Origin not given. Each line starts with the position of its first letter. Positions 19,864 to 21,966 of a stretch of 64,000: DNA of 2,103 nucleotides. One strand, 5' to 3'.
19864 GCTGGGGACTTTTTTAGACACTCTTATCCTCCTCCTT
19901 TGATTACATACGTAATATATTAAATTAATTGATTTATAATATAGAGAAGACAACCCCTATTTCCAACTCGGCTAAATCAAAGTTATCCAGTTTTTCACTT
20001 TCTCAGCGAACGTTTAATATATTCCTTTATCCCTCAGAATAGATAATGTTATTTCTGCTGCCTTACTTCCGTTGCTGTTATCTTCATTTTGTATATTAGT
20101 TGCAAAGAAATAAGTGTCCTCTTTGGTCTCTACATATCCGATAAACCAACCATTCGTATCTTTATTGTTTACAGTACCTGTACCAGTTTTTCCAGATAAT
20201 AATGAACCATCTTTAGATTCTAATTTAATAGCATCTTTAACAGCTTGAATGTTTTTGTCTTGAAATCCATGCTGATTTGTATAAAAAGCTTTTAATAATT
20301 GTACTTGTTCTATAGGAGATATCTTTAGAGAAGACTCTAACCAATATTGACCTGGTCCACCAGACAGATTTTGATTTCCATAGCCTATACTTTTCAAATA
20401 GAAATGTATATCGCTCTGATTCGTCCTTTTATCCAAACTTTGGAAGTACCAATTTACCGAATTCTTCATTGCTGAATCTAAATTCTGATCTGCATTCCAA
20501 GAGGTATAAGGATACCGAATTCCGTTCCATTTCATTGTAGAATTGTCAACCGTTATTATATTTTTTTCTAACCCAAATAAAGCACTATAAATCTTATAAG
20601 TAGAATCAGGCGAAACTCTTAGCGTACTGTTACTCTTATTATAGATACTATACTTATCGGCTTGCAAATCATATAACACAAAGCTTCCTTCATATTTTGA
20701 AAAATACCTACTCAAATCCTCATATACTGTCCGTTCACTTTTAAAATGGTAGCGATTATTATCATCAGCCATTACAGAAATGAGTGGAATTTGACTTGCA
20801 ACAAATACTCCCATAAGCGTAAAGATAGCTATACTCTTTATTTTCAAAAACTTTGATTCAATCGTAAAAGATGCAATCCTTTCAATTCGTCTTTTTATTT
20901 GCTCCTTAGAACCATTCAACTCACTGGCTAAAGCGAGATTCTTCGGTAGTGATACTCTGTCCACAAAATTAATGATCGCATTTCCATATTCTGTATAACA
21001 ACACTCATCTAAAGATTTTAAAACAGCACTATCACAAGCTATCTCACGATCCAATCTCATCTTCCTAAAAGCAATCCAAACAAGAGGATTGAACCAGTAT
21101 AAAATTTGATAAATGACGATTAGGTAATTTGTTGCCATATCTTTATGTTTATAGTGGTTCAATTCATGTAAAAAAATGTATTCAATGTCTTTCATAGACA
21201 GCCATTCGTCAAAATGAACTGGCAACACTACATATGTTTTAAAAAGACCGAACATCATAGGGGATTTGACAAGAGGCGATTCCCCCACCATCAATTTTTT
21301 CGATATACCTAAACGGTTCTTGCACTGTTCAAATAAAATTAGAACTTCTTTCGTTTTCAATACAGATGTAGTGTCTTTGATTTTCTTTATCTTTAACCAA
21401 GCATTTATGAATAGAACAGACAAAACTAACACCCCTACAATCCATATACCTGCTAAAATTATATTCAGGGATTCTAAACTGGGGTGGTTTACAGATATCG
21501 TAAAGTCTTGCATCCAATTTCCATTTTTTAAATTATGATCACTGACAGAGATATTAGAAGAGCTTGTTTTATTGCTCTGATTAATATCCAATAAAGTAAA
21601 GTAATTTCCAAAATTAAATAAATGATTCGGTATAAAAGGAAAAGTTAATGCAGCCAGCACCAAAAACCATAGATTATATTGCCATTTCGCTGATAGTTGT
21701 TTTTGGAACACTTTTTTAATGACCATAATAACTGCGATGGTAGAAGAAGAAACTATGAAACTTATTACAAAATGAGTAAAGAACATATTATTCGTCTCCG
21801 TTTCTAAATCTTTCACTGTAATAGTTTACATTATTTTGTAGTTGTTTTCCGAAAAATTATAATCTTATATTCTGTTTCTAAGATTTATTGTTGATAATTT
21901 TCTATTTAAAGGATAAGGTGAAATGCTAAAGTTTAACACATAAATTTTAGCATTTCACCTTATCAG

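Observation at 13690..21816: mec/bla-like inducible beta-lactam resistance block: MecA_N-type PBP + class A beta-lactamase operon, second class B PBP, convergent blaR1-blaI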

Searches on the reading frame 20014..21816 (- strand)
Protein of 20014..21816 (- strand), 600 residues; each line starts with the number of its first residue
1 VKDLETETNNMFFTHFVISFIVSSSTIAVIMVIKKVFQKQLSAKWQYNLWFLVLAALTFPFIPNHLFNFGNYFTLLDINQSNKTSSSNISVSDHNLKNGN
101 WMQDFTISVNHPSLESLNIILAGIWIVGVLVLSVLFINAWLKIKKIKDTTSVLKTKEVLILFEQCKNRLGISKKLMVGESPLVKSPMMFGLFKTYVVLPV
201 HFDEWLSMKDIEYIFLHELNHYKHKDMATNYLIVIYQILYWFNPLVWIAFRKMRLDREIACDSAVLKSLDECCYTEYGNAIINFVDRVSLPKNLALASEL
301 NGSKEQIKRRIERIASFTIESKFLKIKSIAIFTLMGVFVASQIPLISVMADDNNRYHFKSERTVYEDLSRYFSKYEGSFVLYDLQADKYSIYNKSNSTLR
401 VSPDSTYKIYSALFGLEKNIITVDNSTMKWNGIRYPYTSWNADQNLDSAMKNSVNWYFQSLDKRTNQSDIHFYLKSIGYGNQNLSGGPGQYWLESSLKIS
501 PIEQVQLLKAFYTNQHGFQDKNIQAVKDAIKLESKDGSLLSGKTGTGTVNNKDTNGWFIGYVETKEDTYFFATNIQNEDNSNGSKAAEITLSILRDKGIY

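Call 3: search_protein_families(library=pfam, proteins=[window:20014-21816:-])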
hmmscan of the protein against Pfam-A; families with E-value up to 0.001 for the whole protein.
window:20014-21816:- (600 aa): 2 families
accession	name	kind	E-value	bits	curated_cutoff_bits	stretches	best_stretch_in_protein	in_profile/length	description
PF05569.17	Peptidase_M56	-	3.6e-65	220.5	31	1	21-313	8-295/296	BlaR1 peptidase M56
PF00905.27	Transpeptidase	-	8.2e-41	140.6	22.1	1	394-594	33-298/299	Penicillin binding protein transpeptidase domain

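Call 4: search_protein_families(library=ncbifam, proteins=[window:20014-21816:-])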
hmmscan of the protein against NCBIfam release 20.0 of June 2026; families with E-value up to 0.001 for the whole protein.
window:20014-21816:- (600 aa): 68 families (the best 25 are shown)
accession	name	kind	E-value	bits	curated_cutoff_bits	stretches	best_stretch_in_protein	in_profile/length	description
NF000326.1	blaR1_generic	equivalog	3.5e-284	943.6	400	1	16-600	1-585/585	BlaR1 family beta-lactam sensor/signal transducer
NF033109.1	sensor_MecR1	exception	4e-117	392.1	1200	1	14-596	4-581/585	beta-lactam sensor/signal transducer MecR1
NF033108.1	sensor_BlaR1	exception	3.9e-101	339.3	1200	1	16-599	4-581/585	beta-lactam sensor/signal transducer BlaR1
NF012161.0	bla_class_D_main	equivalog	6.5e-63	212.2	250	1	369-599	3-235/236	class D beta-lactamase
NF040804.1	blaOXA-1089_like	exception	2.2e-52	178.2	580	1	366-599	50-285/289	OXA-1089 family carbapenem-hydrolyzing class D beta-lactamase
NF012098.1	blaBPU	exception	4.3e-48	163.8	525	1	369-595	36-253/262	BPU family class D beta-lactamase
NF033866.1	blaCDD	exception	1.1e-43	149.6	600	1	353-595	50-305/310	CDD family class D beta-lactamase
NF040806.1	blaOXA-198_like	exception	6.8e-41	140.2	515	1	375-599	33-256/258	OXA-198 family carbapenem-hydrolyzing class D beta-lactamase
NF041187.1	blaRAD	exception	1.3e-37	129.9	570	1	374-599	36-256/258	RAD family carbapenem-hydrolyzing class D beta-lactamase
NF047782.1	blaOXA-1327_like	exception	5.3e-36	124.3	590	1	346-599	21-284/285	OXA-1327 family class D beta-lactamase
NF052298.1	blaOXA-20_like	exception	8.1e-36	123.8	585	1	367-580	30-242/266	OXA-20 family oxacillin-hydrolyzing class D beta-lactamase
NF040805.1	blaOXA-732_like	exception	8.4e-36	123.8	585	1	367-579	30-241/261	OXA-732 family class D beta-lactamase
NF000502.2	blaOXA-85_like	exception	1e-35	123.7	550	1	375-589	34-249/261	OXA-85 family oxacillin-hydrolyzing class D beta-lactamase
NF000429.2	blaOXA-63_like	exception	1.6e-35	122.8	560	1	358-589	24-257/269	OXA-63 family oxacillin-hydrolyzing class D beta-lactamase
NF000267.2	blaOXA-2_like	exception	3.6e-35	121.5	590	1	366-580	29-242/275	OXA-2 family class D beta-lactamase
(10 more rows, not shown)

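Call 25: search_dna_similar(query=window:20014-21786:-, collection=plasmids, mode=protein, max_rows=40, max_evalue=1e-60)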
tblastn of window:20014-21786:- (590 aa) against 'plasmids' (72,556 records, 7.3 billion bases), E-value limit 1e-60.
Records with a match: 1047; places in all: 1063; records where one place covers at least 80% of the query: 1015.
Best place of each record, by identity: >=99% 1; 95-99% 1; <60% 1045.
By first word of the organism name: Staphylococcus 1030; Enterococcus 4; Macrococcoides 4; Priestia 2; Peribacillus 1; Metabacillus 1; Bacillus 1; Niallia 1; Salmonella 1; Mammaliicoccus 1; and 1 more.
By predicted mobility (MOB-suite, as given by PLSDB): mobilizable 947; non-mobilizable 88; conjugative 12.
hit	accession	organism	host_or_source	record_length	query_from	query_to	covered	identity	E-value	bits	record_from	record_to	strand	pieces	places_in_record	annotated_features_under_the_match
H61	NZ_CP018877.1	Priestia megaterium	Camellia oleifera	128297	21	590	97%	99.1%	0e+0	1108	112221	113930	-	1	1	BlaR1 family beta-lactam sensor/signal transducer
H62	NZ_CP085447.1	Priestia megaterium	single cell,soil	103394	21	590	97%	97.2%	0e+0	1084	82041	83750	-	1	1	BlaR1 family beta-lactam sensor/signal transducer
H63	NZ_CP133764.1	Peribacillus sp. R9-11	sediment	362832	21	590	97%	55.3%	0e+0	632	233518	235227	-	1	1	BlaR1 family beta-lactam sensor/signal transducer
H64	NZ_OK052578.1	Metabacillus dongyingensis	white elm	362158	23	590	96%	43.3%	2e-142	463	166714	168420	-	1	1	BlaR1 family beta-lactam sensor/signal transducer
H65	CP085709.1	Bacillus sp. CMF21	single cell,soil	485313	23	590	96%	43.3%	2e-142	463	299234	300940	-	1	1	BlaR1 family beta-lactam sensor/signal transducer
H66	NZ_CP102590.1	Niallia taxi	-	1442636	24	590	96%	41.4%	1e-144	469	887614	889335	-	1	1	none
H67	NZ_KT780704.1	Staphylococcus aureus subsp. aureus NCTC 8325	-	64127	37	586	93%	36.5%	3e-98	335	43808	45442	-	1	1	mecR1: beta-lactam sensor/signal transducer MecR1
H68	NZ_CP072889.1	Enterococcus raffinosus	stream/river surface water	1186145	29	590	95%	35.7%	3e-88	306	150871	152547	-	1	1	record has no annotation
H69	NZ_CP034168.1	Enterococcus avium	Homo sapiens,bile from holelithiasis ...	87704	29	590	95%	35.4%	5e-89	308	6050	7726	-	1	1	BlaR1 family beta-lactam sensor/signal transducer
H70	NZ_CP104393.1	Enterococcus raffinosus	fermented food (Meju)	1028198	29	590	95%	35.4%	5e-89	308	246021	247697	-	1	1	record has no annotation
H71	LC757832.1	Staphylococcus aureus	-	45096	22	589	96%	34.7%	1e-76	273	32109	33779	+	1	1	blaR1: beta-lactam sensor/signal transducer BlaR1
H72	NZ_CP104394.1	Enterococcus raffinosus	fermented food (Meju)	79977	29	590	95%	35.1%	9e-81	284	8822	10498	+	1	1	BlaR1 family beta-lactam sensor/signal transducer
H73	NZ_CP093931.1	Staphylococcus aureus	Homo sapiens,skin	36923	37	589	94%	35.4%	3e-77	274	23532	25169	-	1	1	blaR1: beta-lactam sensor/signal transducer BlaR1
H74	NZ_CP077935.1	Staphylococcus aureus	Homo sapiens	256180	37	589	94%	35.4%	3e-77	274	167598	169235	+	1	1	blaR1: beta-lactam sensor/signal transducer BlaR1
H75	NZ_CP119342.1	Staphylococcus aureus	Homo sapiens,cell culture,pus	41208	37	589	94%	34.9%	7e-77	273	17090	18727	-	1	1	blaR1: beta-lactam sensor/signal transducer BlaR1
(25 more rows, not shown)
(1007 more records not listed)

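Call 26: get_annotated_region(hit=H63, flank=7000)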
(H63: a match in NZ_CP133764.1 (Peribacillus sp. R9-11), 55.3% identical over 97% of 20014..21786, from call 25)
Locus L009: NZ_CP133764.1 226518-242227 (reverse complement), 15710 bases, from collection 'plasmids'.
description: Peribacillus sp. R9-11 plasmid pA, complete sequence
organism: Peribacillus sp. R9-11 (NCBI taxid 3073271)
taxonomy: Bacteria; Bacillota; Bacilli; Bacillales; Bacillaceae; Peribacillus; Peribacillus sp. R9-11
host: -; source: sediment; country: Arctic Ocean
typing (MOB-suite, as given by PLSDB): non-mobilizable
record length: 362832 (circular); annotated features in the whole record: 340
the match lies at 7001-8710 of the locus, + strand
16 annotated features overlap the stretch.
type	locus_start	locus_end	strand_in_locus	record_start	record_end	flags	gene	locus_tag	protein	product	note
CDS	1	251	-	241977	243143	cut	-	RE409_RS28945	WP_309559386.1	hypothetical protein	-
CDS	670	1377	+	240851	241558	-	-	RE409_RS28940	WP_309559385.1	IS6 family transposase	-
CDS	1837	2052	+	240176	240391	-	-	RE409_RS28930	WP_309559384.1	hypothetical protein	-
CDS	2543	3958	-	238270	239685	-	-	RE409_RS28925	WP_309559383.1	phosphatidylinositol-specific phospholipase C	-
CDS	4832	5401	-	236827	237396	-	-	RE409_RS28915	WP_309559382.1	methyltransferase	-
CDS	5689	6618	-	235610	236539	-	bla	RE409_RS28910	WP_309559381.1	class A beta-lactamase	GO:0030655 - beta-lactam antibiotic catabolic process [Evidence IEA]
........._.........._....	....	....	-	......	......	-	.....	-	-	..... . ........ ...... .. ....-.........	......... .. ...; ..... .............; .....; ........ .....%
CDS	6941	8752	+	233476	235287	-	-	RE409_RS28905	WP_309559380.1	BlaR1 family beta-lactam sensor/signal transducer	-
CDS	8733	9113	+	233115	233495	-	blaI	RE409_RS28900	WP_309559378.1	penicillinase repressor BlaI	-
CDS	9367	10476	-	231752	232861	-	-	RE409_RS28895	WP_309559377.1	hypothetical protein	-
CDS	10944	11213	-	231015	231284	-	-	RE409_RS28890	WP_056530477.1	hypothetical protein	-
CDS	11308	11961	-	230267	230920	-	-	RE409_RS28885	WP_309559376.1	hypothetical protein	-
CDS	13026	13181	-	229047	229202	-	-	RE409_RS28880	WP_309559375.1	hypothetical protein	-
CDS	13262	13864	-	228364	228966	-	-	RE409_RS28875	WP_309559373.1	hypothetical protein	-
CDS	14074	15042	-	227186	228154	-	-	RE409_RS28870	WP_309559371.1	DUF3991 domain-containing protein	-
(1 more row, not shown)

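Call 27: get_annotated_region(hit=H69, flank=6000)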
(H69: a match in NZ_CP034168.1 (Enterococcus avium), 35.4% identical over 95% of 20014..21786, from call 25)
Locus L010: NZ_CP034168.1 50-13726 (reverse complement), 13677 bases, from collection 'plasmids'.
description: Enterococcus avium strain 352 plasmid unnamed, complete sequence
organism: Enterococcus avium (NCBI taxid 33945)
taxonomy: Bacteria; Bacillota; Bacilli; Lactobacillales; Enterococcaceae; Enterococcus; Enterococcus avium
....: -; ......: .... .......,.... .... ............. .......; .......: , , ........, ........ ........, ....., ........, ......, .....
typing (MOB-suite, as given by PLSDB): mobilizable; replicon Inc18; relaxase MOBP
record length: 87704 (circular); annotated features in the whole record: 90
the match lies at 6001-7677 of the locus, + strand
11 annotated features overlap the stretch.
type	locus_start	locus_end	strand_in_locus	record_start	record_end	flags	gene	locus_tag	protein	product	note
CDS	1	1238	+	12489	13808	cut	-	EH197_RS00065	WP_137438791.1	transposase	GO:0006313 - DNA transposition [Evidence IEA]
CDS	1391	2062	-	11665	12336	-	-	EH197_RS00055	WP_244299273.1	IS6 family transposase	-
CDS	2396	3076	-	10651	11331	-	-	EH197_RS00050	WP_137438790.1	IS6 family transposase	-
CDS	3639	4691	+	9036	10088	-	-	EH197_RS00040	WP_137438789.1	BMP family protein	-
CDS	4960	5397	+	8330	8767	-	-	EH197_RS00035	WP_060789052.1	hypothetical protein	-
CDS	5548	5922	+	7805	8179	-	-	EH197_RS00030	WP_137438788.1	BlaI/MecI/CopY family transcriptional regulator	GO:0045892 - negative regulation of DNA-templated transcription [Evidence IEA]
CDS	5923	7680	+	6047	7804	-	-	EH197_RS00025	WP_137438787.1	BlaR1 family beta-lactam sensor/signal transducer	-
CDS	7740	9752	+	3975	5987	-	-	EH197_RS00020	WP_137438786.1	penicillin-binding transpeptidase domain-containing protein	-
CDS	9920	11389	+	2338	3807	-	-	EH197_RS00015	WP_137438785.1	IS1182 family transposase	-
CDS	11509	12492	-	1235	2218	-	-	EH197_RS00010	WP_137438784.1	LacI family DNA-binding transcriptional regulator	-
CDS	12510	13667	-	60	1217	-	-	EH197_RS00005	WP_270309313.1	sucrose-6-phosphate hydrolase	GO:0005975 - carbohydrate metabolic process [Evidence IEA]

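Call 28: get_annotated_region(hit=H64, flank=7000)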
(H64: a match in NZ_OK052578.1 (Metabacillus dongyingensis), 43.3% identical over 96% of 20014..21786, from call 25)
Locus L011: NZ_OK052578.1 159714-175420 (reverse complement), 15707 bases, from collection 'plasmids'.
description: Metabacillus dongyingensis strain BY2G20 plasmid pBY2G20, complete sequence
organism: Metabacillus dongyingensis (NCBI taxid 2874282)
taxonomy: Bacteria; Bacillota; Bacilli; Bacillales; Bacillaceae; Metabacillus; Metabacillus dongyingensis
host: -; source: white elm; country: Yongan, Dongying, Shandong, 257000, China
typing (MOB-suite, as given by PLSDB): non-mobilizable
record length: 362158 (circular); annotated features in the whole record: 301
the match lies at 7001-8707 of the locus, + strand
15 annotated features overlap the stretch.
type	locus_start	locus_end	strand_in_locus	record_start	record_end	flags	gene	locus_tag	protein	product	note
CDS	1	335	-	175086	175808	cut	tatC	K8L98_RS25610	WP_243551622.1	twin-arginine translocase subunit TatC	GO:0015628 - protein secretion by the type II secretion system [Evidence IEA]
CDS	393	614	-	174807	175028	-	tatA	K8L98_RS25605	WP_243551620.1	twin-arginine translocase TatA/TatE family subunit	GO:0015628 - protein secretion by the type II secretion system [Evidence IEA]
CDS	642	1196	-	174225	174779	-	-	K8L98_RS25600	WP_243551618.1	Rid family hydrolase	-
CDS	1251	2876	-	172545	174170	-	-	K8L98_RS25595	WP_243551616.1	FAD-dependent oxidoreductase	-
CDS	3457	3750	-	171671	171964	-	-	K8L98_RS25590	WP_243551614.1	hypothetical protein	-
CDS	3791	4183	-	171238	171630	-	-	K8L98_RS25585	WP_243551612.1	hypothetical protein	-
CDS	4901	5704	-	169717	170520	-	bla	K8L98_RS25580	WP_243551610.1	subclass B1 metallo-beta-lactamase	-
CDS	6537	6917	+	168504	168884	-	-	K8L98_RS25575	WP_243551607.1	BlaI/MecI/CopY family transcriptional regulator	GO:0045892 - negative regulation of DNA-templated transcription [Evidence IEA]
CDS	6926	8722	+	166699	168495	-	-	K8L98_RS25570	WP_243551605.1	BlaR1 family beta-lactam sensor/signal transducer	-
CDS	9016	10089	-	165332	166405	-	-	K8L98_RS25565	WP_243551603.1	Ger(x)C family spore germination protein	GO:0030436 - asexual sporulation [Evidence IEA]; GO:0009847 - spore germination [Evidence IEA]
CDS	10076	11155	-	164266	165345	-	-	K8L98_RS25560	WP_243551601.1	GerAB/ArcD/ProY family transporter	GO:0009847 - spore germination [Evidence IEA]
CDS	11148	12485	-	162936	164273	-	-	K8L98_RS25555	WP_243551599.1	spore germination protein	GO:0009847 - spore germination [Evidence IEA]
CDS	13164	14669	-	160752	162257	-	-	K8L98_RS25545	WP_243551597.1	tripartite tricarboxylate transporter permease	-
CDS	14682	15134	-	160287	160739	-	-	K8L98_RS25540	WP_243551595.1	tripartite tricarboxylate transporter TctB family protein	-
CDS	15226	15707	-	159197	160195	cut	-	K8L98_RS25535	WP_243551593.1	tripartite tricarboxylate transporter substrate binding protein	-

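Call 29: get_annotated_region(hit=H66, flank=7000)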
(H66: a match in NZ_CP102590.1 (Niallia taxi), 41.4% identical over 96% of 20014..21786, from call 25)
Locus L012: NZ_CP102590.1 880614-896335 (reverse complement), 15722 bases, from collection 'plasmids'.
description: Niallia taxi strain NBC_Nia plasmid pMEGANia, complete sequence
organism: Niallia taxi (NCBI taxid 2499688)
taxonomy: Bacteria; Bacillota; Bacilli; Bacillales; Bacillaceae; Niallia; Niallia taxi
host: -; source: -; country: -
typing (MOB-suite, as given by PLSDB): non-mobilizable
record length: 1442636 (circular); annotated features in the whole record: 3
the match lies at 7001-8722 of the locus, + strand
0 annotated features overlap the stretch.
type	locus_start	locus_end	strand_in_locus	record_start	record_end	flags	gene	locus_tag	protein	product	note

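Call 59: search_solved_structures(query=window:20014-21786:-, max_evalue=1e-20, show_alignments=2)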
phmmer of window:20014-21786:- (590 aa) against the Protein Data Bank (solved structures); distinct sequences matched with E-value up to 1e-20: 124 (the best 60 are shown).
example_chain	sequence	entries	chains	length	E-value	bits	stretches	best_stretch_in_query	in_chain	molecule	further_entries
8exp_A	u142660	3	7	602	4.3e-89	302.8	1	9-589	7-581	Beta-lactam sensor/signal transducer BlaR1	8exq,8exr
8exs_A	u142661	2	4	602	4.6e-89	302.7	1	9-589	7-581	Beta-lactam sensor/signal transducer BlaR1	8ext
1nrf_A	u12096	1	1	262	3.2e-78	266.9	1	352-590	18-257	REGULATORY PROTEIN BLAR1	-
2iwc_A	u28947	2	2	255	1.2e-68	235.2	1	355-586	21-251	METHICILLIN RESISTANCE MECR1 PROTEIN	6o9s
2iwb_A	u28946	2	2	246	1.6e-68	234.8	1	356-586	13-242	METHICILLIN RESISTANCE MECR1 PROTEIN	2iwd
6o9w_A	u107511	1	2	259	7.8e-56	193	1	356-589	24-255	Regulatory protein BlaR1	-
1xa1_A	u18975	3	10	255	9.9e-56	192.6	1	356-589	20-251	Regulatory protein blaR1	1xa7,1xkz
3q7v_A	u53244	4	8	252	1.2e-55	192.3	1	357-589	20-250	Beta-lactamase regulatory protein BlaR1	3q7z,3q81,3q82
8cf3_C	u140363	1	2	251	1.2e-55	192.3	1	357-589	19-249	Regulatory protein BlaR1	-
8c0p_A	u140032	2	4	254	1.3e-55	192.3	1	357-589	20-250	Regulatory protein BlaR1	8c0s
3uy6_A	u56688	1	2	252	1.5e-54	188.8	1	357-589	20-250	Regulatory protein BlaR1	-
5e2f_A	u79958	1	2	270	3.7e-46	161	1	358-589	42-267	Beta-lactamase YbxI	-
6w5e_A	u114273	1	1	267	3.7e-46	161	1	358-589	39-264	BSU-2 beta-lactamase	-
6w5g_A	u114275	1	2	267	2.5e-45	158.3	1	356-585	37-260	BAT-2 beta-lactamase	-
6w5f_A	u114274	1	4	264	3.3e-45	157.9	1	358-589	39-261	BSU-2delta mutant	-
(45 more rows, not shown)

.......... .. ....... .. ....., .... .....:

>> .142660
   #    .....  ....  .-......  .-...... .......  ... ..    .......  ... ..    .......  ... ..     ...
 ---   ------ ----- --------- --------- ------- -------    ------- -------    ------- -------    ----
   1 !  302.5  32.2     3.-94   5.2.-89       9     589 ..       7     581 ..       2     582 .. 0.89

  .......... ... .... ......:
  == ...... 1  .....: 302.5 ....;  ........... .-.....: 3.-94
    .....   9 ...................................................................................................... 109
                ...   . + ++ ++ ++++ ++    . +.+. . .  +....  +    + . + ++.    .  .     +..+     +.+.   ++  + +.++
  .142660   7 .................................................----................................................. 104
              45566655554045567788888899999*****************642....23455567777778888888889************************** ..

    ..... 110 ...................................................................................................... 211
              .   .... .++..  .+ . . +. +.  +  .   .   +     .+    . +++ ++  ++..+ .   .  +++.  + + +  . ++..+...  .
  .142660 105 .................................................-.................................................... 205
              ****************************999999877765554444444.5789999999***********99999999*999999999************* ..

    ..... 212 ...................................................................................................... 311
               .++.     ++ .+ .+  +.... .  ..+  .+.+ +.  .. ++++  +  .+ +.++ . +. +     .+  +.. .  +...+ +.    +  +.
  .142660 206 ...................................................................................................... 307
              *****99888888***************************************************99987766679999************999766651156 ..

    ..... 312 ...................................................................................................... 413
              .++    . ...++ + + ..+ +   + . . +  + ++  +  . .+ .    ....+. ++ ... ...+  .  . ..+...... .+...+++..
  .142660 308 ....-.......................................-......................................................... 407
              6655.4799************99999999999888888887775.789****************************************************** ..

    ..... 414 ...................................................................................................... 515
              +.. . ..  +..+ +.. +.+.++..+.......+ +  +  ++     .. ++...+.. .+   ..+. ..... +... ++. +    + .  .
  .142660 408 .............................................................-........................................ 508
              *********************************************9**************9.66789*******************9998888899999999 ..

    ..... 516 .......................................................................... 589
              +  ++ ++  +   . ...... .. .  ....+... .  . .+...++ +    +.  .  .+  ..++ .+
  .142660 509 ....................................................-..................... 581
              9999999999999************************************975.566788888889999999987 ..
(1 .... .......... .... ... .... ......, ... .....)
